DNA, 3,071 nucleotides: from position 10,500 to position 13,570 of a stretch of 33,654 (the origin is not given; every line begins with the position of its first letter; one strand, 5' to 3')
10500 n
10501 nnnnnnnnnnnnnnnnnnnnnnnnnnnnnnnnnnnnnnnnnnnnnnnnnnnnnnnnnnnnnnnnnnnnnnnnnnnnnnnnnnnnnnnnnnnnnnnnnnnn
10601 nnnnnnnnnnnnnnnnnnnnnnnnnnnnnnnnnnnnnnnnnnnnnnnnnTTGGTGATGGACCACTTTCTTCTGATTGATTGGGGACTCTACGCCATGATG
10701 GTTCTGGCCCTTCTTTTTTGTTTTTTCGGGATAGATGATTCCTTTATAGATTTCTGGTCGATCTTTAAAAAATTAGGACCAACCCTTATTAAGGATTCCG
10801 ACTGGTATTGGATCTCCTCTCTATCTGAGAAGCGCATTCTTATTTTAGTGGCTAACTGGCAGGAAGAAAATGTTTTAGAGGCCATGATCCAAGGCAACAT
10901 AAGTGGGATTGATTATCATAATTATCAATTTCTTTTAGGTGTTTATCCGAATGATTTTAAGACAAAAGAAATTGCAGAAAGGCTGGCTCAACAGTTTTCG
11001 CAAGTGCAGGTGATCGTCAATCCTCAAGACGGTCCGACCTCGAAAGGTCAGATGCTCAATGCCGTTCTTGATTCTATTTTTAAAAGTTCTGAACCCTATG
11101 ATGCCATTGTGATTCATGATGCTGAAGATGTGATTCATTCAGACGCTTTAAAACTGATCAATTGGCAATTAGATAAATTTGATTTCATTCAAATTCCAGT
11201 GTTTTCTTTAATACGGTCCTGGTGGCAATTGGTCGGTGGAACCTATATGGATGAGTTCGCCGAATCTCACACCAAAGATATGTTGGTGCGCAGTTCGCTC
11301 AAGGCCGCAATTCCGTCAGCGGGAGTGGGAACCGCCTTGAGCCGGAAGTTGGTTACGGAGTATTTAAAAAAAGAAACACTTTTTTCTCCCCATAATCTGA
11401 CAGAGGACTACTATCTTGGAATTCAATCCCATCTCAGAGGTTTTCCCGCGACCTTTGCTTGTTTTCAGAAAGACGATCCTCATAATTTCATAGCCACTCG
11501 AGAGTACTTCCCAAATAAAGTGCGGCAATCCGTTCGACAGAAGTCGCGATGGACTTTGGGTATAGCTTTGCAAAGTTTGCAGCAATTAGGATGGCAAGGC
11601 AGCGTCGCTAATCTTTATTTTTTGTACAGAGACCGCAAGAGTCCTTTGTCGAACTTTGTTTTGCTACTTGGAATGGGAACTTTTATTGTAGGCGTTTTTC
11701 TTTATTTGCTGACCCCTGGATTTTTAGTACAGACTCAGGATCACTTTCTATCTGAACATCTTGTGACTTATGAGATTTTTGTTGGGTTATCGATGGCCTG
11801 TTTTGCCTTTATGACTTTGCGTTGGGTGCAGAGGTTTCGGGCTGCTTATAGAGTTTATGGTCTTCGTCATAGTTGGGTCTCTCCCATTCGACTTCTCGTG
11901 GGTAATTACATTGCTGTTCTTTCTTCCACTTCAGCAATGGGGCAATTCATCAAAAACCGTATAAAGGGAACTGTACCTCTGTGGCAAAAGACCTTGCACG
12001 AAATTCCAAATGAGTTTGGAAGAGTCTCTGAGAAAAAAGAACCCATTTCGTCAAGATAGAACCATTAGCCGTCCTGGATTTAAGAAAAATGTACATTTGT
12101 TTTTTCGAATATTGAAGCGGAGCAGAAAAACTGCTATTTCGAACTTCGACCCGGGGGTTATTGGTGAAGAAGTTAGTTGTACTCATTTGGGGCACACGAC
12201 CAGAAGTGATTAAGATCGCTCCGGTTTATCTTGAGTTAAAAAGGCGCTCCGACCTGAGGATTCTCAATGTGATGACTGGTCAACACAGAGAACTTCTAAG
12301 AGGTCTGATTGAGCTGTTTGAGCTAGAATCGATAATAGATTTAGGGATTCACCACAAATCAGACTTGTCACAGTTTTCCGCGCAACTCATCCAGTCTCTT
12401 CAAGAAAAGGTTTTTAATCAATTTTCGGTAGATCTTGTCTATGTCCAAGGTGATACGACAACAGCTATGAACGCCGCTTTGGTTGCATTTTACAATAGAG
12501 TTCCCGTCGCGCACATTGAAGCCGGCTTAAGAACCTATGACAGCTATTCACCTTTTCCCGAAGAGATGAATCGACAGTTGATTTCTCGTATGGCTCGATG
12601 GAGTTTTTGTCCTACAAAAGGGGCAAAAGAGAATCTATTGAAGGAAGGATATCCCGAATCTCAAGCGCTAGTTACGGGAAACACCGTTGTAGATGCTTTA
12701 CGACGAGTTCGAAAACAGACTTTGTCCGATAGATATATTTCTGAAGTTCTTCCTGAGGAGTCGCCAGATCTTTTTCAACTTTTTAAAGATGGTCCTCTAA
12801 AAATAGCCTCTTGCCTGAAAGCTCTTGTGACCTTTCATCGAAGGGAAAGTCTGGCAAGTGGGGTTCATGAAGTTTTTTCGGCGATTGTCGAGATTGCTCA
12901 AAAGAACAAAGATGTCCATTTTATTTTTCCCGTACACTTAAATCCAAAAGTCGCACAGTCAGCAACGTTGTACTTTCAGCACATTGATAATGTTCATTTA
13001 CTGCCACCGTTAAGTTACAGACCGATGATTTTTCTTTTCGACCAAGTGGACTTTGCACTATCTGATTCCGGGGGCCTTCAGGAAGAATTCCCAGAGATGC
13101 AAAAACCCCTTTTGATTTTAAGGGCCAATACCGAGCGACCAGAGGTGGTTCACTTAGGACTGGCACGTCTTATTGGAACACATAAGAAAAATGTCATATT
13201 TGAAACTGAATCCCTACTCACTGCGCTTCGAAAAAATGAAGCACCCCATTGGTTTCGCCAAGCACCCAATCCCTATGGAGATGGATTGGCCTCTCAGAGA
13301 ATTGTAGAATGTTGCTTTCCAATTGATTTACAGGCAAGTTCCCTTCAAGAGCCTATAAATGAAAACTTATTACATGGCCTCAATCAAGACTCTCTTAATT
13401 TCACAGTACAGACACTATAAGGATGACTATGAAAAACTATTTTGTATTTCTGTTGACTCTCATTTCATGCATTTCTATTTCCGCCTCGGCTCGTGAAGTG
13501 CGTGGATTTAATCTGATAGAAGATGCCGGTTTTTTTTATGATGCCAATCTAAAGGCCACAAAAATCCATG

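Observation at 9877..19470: Candidate undescribed synthase-dependent exopolysaccharide system built around an NfrB-type synthase and WecB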

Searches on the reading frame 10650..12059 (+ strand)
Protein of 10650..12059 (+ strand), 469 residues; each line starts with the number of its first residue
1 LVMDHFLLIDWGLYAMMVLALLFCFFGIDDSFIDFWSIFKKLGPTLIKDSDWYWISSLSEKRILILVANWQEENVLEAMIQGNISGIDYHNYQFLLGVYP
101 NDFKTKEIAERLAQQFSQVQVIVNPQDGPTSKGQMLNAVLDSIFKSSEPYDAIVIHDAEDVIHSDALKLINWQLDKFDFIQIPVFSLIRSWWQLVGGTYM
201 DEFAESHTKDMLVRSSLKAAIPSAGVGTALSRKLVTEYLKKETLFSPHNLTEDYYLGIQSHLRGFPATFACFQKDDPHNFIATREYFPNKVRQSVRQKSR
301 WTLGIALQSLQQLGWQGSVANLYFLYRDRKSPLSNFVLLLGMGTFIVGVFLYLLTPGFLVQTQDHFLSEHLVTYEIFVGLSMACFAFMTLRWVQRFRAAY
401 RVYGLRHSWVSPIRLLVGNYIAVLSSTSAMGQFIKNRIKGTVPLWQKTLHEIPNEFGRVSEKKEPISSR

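Call 4: search_protein_families(library=pfam, proteins=[window:10650-12059:+], max_evalue=0.1)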
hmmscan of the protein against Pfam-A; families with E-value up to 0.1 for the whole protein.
window:10650-12059:+ (469 aa): 2 families
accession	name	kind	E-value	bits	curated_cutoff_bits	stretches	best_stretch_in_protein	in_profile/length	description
PF13641.12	Glyco_tranf_2_3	-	6.1e-38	131.5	27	1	63-303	3-229/230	Glycosyltransferase like family 2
PF13632.12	Glyco_trans_2_3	-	6.6e-25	88.5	27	1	153-353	2-197/198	Glycosyl transferase family group 2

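Call 5: search_protein_families(library=ncbifam, proteins=[window:10650-12059:+], max_evalue=0.1)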
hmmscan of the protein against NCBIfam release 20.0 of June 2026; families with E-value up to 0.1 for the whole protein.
window:10650-12059:+ (469 aa): 8 families
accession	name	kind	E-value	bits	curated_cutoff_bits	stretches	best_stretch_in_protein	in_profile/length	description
NF011305.0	PRK14716.1-3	equivalog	4.3e-106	356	409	1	16-454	9-457/486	glycosyl transferase family protein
NF012033.0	PRK15489.1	equivalog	2.8e-94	316.6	537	1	16-455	21-483/703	glycosyl transferase family protein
NF008411.1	PRK11234.1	equivalog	1.1e-89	301.8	1170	1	16-454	13-474/723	cyclic di-3',5'-guanylate-activated glycosyltransferase NfrB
NF011306.0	PRK14716.1-4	equivalog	2.1e-88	297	504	1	14-459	7-440/442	glycosyl transferase family protein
NF011307.0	PRK14716.1-5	equivalog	1.1e-82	278.5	431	1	18-453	23-450/464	glycosyl transferase family protein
NF011304.0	PRK14716.1-2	equivalog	4.7e-72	243.5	604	1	29-454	25-464/502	glycosyl transferase family protein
TIGR03472.1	HpnI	equivalog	0.012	14.5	310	1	88-318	67-283/373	bacteriohopanetetrol glucosamine biosynthesis glycosyltransferase HpnI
NF006374.0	PRK08605.1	subfamily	0.038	13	356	0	73-126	244-298/332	D-lactate dehydrogenase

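Call 9: find_homologous_proteins(query=window:10656-12059:+, max_evalue=1e-20)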
Query window:10656-12059:+ (467 aa): 3115 proteins with E <= 1e-20 among 8000 candidates; the best 120 are listed.
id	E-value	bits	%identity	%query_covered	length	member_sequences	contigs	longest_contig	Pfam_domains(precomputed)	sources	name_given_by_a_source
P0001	0.0e+0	1072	100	100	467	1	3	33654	PF13632.13,PF13641.13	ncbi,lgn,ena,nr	ncbi:MAG: glycosyltransferase [Bdellovibrionales bacterium]|nr:glycosyltransferase [Bdellovibrionale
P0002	2.7e-118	414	47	94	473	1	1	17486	PF13632.13,PF13641.13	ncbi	-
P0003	5.3e-118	413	47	95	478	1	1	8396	PF13632.13,PF13641.13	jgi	jgi:bacteriophage N4 adsorption protein B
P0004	6.0e-118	413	47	96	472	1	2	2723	PF13632.13,PF13641.13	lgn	-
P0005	1.3e-117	412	46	91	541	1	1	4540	PF13632.13,PF13641.13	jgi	jgi:adsorption protein B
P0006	2.0e-117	411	45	97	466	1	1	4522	PF13632.13,PF13641.13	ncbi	-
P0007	7.3e-116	406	45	95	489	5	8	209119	PF13632.13,PF13641.13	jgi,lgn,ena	jgi:adsorption protein B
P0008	1.1e-115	405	44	97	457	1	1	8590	PF13632.13,PF13641.13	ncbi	-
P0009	2.1e-115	404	44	99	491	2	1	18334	PF13632.13,PF13641.13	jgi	-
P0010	6.8e-115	403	45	95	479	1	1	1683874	PF13632.13,PF13641.13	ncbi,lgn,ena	-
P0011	7.6e-115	403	45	95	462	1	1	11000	PF13632.13,PF13641.13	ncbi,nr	ncbi:MAG: glycosyl transferase family protein [Deltaproteobacteria bacterium]|nr:glycosyl transferas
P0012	2.5e-114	401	46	93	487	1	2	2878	PF13632.13,PF13641.13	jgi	jgi:adsorption protein B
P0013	5.8e-114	400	45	96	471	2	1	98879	PF13632.13,PF13641.13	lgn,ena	-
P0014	2.1e-113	398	45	93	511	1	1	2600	PF13632.13,PF13641.13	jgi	-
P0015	2.8e-113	397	44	95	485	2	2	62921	PF13632.13,PF13641.13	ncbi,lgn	-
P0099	2.5e-103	365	43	95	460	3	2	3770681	PF13632.13,PF13641.13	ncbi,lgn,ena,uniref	ncbi:glycosyltransferase [Bdellovibrio bacteriovorus]|uniref:glycosyltransferase n=1 Tax=Bdellovibri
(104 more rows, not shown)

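Call 11: find_related_loci(query=A1, collection=genome_contigs, flank=10000)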
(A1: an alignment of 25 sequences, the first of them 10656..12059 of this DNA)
Query A1 (467 aa) in genome_contigs; peptide patterns used: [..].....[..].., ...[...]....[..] (x = any residue, [..] = any of these).
244 stretches matched a pattern; 239 encode a relative of the query (tblastn E <= 1e-3); the best 80 are kept; 80 distinct loci.
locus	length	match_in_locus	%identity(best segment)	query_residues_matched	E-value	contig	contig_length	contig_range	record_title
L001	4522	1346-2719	45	1-455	3e-126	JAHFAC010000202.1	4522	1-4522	MAG: Bacteriovoracaceae bacterium isolate nzgw166 NODE_39175_length_4523_cov_1.635847, whole genome shotgun sequence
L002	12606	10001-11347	47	12-451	2e-124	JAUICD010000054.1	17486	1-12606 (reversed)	MAG: Bdellovibrionia bacterium isolate 7_bin.11 NODE_2942_length_17486_cov_1.056801, whole genome shotgun sequence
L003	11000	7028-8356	45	11-455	5e-122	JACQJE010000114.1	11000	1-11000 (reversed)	MAG: Deltaproteobacteria bacterium isolate NC_groundwater_1143_Ag_S-0.1um_50_26 S_p1_S3_coassembly_k141_1319713, whole g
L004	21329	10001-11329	45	13-455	8e-122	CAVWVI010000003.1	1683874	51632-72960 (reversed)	MAG: Oligoflexia bacterium isolate MFD09671.bin.1.114 genome assembly, contig: contig_52851, whole genome shotgun sequen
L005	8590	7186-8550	44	2-454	3e-121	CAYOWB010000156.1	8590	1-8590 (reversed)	MAG TPA_asm: uncultured Bacteriovoracaceae bacterium isolate SRP290908_co2_381 genome assembly, contig: NODE_12340_lengt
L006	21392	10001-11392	43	4-464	7e-115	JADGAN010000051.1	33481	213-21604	MAG: Oligoflexia bacterium isolate nN3bin31 nN3_bin31_NODE_51_length_33481_cov_19.133837, whole genome shotgun sequence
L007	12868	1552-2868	43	24-463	3e-114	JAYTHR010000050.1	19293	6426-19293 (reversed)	MAG: Bdellovibrionales bacterium isolate GFS_2545 GFS_2545_49, whole genome shotgun sequence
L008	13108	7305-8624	44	25-459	4e-114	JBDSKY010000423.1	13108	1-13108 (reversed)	MAG: Bdellovibrionia bacterium isolate cluster1_bin.357 k127_4060081, whole genome shotgun sequence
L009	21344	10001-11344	43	10-456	3e-113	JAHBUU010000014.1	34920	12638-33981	MAG: Bdellovibrionaceae bacterium isolate ACE_BDE5 BDE5_14, whole genome shotgun sequence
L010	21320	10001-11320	43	12-455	3e-112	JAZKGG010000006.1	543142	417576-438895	MAG: Bdellovibrionota bacterium isolate DC_RB_04_SPN110320-bin035_1 DCRB04SPN_B035_1_000000000006, whole genome shotgun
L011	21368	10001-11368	44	13-462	5e-112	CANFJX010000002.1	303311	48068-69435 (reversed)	MAG: Bacteriovoracaceae bacterium isolate Jr-11may16-290 genome assembly, contig: Jr-11may16-C17, whole genome shotgun s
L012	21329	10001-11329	42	12-458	6e-112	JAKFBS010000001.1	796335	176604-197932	MAG: Bdellovibrio sp. isolate LC001 contig-124_1, whole genome shotgun sequence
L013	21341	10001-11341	44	9-456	2e-111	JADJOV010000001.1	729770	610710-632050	MAG: Bdellovibrionales bacterium isolate Fred_18-Q3-R57-64_BATAC.187 tig00004538-10-7319570, whole genome shotgun sequen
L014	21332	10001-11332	43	12-459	6e-111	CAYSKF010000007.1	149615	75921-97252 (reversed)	MAG TPA_asm: uncultured Bdellovibrio sp. isolate SRP220891_co1_346 genome assembly, contig: NODE_126_length_149615_cov_1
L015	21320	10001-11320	42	12-455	2e-110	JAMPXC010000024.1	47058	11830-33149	MAG: Pseudobdellovibrio sp. isolate R2F_R2FSRR_metabat.19 R2F_C369, whole genome shotgun sequence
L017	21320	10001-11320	42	12-455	2e-109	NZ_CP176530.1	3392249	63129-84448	Pseudobdellovibrio sp. HCB154 chromosome, complete genome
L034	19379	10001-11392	41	6-462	8e-107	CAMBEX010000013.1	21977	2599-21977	MAG: Bdellovibrio sp. ZAP7 isolate TH-11nov19-265 genome assembly, contig: TH-11nov19-C5866, whole genome shotgun sequen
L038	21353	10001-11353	41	9-463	2e-105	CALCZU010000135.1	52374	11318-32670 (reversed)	MAG TPA_asm: uncultured Bdellovibrionales bacterium isolate SRR6231156_bin.99_CONCOCT_v1.1_MAG genome assembly, contig:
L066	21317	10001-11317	41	19-451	1e-101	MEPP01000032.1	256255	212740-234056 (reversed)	MAG: Bdellovibrionales bacterium GWA2_49_15 gwa2_scaffold_96, whole genome shotgun sequence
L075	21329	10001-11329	43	16-459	1e-104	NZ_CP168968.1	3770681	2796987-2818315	Bdellovibrio bacteriovorus strain Bd5 chromosome, complete genome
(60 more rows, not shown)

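Call 16: search_solved_structures(query=window:10656-12059:+, max_evalue=0.01)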
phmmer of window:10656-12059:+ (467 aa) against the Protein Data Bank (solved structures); distinct sequences matched with E-value up to 0.01: 0.

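Call 23: search_protein_families(library=pfam, proteins=[L075:13125-14852:+, L006:11390-12553:+, L006:12601-13686:+, L075:8441-9313:-, L017:13278-15131:+, L034:13287-14840:+, L038:7817-9049:-, L006:13724-16732:+], max_evalue=0.01)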
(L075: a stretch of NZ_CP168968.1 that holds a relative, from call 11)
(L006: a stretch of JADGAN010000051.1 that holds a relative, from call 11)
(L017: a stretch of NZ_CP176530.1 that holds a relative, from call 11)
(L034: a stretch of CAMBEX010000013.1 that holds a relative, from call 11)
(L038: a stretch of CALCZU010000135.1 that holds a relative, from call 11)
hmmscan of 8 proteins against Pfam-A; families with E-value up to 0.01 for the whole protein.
L075:13125-14852:+ (575 aa): 0 families

L006:11390-12553:+ (387 aa): 0 families

L006:12601-13686:+ (361 aa): 0 families

L075:8441-9313:- (290 aa): 0 families

L017:13278-15131:+ (617 aa): 0 families

L034:13287-14840:+ (517 aa): 1 family
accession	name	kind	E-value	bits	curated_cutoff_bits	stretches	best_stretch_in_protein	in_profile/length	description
PF16683.11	TGase_elicitor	-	2.7e-06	26.9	25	1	300-360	116-178/361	Transglutaminase elicitor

L038:7817-9049:- (410 aa): 1 family
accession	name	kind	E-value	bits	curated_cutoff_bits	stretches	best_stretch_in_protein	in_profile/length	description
PF00150.24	Cellulase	-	4.8e-30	105.4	23.5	1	75-362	15-269/272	Cellulase (glycosyl hydrolase family 5)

L006:13724-16732:+ (1002 aa): 2 families
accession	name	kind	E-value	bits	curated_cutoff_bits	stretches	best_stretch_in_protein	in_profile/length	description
PF10096.14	DUF2334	-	1.6e-28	100.1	26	1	668-978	2-201/203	Uncharacterized protein conserved in bacteria (DUF2334)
PF22612.2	GH113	-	0.00094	19.1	27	1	59-207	10-161/289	Glycoside Hydrolase Family 113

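Call 86: list_cluster_members(proteins=[P0099])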
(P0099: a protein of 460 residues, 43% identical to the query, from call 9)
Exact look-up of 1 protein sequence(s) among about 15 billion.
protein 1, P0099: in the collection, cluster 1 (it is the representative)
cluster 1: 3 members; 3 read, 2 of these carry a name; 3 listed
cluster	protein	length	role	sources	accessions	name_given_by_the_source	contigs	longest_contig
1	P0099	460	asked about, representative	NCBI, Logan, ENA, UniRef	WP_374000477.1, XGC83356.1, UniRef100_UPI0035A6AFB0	glycosyltransferase [Bdellovibrio bacteriovorus] | glycosyltransferase n=1 Tax=Bdellovibrio bacteriovorus TaxID=959 RepID=UPI0035A6AFB0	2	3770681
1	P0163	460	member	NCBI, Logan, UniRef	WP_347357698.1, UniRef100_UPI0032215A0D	glycosyltransferase [Bdellovibrio sp.] | glycosyltransferase n=1 Tax=Bdellovibrio sp. TaxID=28201 RepID=UPI0032215A0D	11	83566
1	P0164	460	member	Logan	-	-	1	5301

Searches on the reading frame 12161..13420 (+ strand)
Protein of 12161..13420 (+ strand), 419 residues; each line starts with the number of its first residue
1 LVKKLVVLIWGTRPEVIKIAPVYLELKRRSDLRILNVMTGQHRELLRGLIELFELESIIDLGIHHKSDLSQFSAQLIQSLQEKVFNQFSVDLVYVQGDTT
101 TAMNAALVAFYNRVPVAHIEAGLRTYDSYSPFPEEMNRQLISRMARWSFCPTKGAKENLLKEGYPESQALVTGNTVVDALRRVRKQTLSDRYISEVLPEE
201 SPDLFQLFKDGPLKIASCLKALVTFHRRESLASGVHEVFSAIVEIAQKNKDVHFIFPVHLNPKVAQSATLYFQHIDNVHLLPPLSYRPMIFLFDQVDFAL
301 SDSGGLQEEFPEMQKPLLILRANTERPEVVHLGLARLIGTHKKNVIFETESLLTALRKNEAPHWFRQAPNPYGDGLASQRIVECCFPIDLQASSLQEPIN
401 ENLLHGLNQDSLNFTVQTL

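Call 4: search_protein_families(library=pfam, proteins=[window:12161-13420:+], max_evalue=0.1)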
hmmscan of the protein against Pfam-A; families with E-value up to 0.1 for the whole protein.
window:12161-13420:+ (419 aa): 1 family
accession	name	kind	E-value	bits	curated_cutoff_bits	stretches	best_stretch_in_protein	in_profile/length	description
PF02350.25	Epimerase_2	-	8.6e-89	298.2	30.6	1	25-383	2-344/347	UDP-N-acetylglucosamine 2-epimerase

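Call 5: search_protein_families(library=ncbifam, proteins=[window:12161-13420:+], max_evalue=0.1)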
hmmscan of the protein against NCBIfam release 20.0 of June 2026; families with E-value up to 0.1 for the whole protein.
window:12161-13420:+ (419 aa): 2 families
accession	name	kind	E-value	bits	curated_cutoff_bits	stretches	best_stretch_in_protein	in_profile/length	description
TIGR00236.1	wecB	equivalog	1.3e-105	353.6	210.15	1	6-384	3-361/366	non-hydrolyzing UDP-N-acetylglucosamine 2-epimerase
TIGR03568.1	NeuC_NnaA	equivalog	5.5e-18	65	235.9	1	6-187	3-187/365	UDP-N-acetylglucosamine 2-epimerase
